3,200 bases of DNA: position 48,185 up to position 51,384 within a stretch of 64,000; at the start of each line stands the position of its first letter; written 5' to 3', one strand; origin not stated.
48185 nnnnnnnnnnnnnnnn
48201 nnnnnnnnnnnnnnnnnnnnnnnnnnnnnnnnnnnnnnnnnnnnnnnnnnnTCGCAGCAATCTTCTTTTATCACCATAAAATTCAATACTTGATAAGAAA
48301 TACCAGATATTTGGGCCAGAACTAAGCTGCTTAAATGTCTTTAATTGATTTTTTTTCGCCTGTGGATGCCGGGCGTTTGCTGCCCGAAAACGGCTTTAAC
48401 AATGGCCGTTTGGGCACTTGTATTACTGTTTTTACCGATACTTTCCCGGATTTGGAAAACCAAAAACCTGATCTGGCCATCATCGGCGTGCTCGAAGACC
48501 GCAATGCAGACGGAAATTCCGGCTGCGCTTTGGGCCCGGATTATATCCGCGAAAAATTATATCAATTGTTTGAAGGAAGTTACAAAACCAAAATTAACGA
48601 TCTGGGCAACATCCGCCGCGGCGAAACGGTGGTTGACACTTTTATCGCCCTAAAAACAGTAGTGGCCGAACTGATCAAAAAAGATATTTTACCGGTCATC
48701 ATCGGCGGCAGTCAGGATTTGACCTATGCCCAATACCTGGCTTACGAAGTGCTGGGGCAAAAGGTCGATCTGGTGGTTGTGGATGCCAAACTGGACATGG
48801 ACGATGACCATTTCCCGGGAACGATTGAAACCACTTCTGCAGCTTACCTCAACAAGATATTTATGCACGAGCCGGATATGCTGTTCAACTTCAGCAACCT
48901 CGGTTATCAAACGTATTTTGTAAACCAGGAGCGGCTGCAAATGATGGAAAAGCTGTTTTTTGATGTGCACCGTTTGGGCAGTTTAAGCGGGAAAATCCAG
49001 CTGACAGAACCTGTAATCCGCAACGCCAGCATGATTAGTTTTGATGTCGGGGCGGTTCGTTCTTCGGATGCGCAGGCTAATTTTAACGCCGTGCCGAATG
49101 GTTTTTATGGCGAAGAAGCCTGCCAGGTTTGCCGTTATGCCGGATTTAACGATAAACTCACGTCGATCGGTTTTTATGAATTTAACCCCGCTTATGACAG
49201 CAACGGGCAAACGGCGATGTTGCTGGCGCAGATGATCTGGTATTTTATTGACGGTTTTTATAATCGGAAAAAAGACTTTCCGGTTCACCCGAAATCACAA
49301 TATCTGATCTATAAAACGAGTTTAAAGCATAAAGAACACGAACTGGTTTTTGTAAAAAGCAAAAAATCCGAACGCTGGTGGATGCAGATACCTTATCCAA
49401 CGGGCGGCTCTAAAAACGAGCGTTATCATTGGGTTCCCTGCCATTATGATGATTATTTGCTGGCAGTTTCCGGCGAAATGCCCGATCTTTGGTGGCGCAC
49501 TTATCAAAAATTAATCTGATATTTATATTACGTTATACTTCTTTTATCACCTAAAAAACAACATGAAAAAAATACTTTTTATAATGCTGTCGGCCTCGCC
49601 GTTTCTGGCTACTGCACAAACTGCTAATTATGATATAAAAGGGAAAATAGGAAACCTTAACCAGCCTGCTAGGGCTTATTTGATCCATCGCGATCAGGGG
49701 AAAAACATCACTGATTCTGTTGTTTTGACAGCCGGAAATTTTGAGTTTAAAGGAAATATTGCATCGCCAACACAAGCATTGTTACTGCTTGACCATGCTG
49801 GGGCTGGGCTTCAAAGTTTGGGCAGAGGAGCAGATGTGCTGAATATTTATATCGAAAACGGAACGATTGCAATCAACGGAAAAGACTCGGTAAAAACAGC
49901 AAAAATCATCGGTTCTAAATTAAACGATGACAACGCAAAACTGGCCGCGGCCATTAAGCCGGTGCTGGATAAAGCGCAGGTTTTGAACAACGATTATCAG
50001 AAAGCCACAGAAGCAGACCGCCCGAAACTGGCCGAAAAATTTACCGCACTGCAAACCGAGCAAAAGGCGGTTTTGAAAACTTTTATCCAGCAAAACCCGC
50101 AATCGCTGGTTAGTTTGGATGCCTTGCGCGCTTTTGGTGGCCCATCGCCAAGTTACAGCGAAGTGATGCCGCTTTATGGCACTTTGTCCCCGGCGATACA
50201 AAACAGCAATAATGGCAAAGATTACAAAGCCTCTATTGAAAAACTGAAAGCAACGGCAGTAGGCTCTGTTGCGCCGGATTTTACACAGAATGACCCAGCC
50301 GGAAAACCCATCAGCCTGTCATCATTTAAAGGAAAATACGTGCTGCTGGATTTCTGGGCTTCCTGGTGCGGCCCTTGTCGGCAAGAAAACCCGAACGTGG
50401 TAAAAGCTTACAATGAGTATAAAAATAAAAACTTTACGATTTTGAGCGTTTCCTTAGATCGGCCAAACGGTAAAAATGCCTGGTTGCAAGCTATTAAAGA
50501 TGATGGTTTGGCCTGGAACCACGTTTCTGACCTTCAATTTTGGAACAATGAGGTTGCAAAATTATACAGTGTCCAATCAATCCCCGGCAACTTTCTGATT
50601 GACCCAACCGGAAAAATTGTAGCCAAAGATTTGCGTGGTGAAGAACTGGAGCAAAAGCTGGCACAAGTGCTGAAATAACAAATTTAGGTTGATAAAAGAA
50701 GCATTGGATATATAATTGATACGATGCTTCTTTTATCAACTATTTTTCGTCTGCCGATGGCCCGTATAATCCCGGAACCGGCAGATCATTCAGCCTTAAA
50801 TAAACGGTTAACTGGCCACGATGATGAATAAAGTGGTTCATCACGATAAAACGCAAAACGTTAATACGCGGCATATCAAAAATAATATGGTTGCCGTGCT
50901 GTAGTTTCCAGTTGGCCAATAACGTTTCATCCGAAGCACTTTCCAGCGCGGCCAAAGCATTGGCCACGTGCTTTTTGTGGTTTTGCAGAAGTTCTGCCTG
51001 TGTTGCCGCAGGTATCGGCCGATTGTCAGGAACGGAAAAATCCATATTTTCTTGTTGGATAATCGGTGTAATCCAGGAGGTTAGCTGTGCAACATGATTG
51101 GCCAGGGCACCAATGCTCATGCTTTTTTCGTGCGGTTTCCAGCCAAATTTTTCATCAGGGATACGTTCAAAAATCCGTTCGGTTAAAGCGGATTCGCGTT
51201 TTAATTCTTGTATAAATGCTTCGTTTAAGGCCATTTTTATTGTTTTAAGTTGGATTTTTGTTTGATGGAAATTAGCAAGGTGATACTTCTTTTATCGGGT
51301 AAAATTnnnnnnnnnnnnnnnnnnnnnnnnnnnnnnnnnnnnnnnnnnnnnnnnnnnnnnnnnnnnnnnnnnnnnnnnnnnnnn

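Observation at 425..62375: Hyper-abundant 12-mer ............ (sister form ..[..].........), more than 1 copy per kb in both coding and non-coding DNA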

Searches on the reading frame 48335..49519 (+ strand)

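Call 31: search_protein_families(library=pfam, proteins=[window:48335-49519:+])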
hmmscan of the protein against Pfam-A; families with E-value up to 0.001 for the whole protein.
window:48335-49519:+ (394 aa): 1 family
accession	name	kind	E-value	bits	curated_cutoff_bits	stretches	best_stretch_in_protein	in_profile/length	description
PF00491.26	Arginase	-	3.4e-22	79.7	22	1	46-304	2-277/280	Arginase family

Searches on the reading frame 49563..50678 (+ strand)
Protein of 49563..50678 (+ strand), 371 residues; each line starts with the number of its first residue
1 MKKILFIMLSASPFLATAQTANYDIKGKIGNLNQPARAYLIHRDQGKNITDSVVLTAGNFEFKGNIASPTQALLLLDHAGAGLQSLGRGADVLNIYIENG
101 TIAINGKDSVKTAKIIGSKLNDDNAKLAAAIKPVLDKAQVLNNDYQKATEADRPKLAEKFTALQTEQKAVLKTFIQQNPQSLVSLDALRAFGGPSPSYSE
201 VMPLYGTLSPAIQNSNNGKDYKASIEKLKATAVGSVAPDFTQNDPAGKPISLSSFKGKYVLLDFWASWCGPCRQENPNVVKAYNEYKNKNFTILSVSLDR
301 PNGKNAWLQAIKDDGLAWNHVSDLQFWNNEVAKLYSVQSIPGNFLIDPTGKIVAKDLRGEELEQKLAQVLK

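Call 31: search_protein_families(library=pfam, proteins=[window:49563-50678:+])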
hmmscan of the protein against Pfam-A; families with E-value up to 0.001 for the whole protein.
window:49563-50678:+ (371 aa): 7 families
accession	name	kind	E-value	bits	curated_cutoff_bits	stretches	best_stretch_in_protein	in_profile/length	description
PF00578.27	AhpC-TSA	-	1e-25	90.5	26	1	233-354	1-123/124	AhpC/TSA family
PF08534.16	Redoxin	-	3.3e-21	76.1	26.6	1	233-367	2-145/148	Redoxin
PF13905.12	Thioredoxin_8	-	1.7e-19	70.3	27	1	257-352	1-94/94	Thioredoxin-like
PF14289.11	DUF4369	-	9.8e-18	65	25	1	23-123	1-90/91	Domain of unknown function (DUF4369)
PF00085.26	Thioredoxin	-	2.5e-11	43.9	23.5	1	258-300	19-60/103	Thioredoxin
PF13098.12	Thioredoxin_2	-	1.5e-07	32.1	27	1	256-368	4-102/104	Thioredoxin-like domain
PF00255.25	GSHPx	-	0.00019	21.4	27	1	240-295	4-58/108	Glutathione peroxidase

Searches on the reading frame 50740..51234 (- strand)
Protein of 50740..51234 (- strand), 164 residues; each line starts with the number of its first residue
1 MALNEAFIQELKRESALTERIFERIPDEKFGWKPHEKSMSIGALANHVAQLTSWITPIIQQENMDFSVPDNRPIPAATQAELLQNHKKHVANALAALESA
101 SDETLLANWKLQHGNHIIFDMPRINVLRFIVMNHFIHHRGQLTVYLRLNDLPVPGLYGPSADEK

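Call 42: search_protein_families(library=pfam, proteins=[window:50740-51234:-], max_evalue=0.01)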
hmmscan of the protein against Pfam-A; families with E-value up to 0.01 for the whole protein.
window:50740-51234:- (164 aa): 4 families
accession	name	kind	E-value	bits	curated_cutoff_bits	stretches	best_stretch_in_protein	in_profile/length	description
PF05163.17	DinB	-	2.6e-16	60.4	23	1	6-161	7-157/165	DinB family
PF12867.12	DinB_2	-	9.5e-09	36.2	24.8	1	11-142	2-128/128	DinB superfamily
PF04978.18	MST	-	0.00035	21.5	27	1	11-143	6-141/149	Mycothiol-S-transferase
PF07609.16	DUF1572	-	0.00054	20.2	23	1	6-142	9-142/163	Protein of unknown function (DUF1572)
